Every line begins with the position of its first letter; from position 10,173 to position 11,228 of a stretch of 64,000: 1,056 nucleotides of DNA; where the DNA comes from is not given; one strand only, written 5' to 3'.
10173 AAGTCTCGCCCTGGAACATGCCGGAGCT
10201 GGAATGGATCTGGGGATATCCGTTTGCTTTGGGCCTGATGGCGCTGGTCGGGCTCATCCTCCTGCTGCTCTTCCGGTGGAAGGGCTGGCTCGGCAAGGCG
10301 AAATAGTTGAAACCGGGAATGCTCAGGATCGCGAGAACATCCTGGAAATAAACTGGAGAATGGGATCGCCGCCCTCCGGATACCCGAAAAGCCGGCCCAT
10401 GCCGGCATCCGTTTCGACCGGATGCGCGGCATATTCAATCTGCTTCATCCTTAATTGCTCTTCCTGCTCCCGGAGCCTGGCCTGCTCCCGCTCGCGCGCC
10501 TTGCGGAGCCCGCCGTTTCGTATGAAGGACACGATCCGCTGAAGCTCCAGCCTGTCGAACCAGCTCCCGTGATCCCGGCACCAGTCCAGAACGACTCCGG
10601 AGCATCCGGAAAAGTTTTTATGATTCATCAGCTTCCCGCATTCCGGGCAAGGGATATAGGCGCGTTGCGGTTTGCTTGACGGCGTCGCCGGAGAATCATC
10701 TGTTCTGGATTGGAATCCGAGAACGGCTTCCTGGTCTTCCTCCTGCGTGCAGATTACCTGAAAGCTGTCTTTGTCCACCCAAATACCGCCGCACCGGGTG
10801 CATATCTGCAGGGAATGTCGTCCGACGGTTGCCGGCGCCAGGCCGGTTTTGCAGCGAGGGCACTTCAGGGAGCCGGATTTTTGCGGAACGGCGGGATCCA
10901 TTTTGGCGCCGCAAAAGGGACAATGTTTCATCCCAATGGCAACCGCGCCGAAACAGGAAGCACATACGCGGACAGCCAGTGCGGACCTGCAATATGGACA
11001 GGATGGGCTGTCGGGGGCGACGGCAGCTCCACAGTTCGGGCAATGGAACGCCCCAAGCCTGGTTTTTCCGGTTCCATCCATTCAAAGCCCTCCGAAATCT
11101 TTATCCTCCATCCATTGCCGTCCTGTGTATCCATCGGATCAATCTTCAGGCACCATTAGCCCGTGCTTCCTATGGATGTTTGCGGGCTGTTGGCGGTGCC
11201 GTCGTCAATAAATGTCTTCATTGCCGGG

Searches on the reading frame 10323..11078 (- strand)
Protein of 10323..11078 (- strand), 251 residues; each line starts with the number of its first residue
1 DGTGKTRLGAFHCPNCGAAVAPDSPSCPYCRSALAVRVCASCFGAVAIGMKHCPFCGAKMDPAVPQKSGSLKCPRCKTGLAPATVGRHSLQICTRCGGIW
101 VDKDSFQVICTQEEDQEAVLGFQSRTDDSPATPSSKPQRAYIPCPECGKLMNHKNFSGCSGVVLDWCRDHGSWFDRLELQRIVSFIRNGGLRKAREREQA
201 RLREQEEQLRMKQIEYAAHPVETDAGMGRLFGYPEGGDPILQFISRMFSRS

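Call 8: search_protein_families(library=pfam, proteins=[window:10323-11078:-], max_evalue=0.001)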
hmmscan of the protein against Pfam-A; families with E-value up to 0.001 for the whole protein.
window:10323-11078:- (251 aa): 5 families
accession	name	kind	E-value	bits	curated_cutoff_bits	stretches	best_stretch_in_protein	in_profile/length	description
PF13453.11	Zn_ribbon_TFIIB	-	3.7e-11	42.7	22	1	72-106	1-35/41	Transcription factor zinc-finger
PF12773.13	DZR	-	2e-09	37.9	27.3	1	13-57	1-45/45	Double zinc ribbon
PF13248.11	Zn_ribbon_3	-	9.5e-08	31.7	27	1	13-30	5-22/26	zinc-ribbon domain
PF17032.10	Zn_ribbon_15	-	6.6e-05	24.1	28.9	0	36-57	52-73/73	zinc-ribbon family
PF23548.1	Zn_ribbon_FGT1_2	-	0.00029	20.8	27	0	8-21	18-31/35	FORGETTER1 second zinc ribbon domain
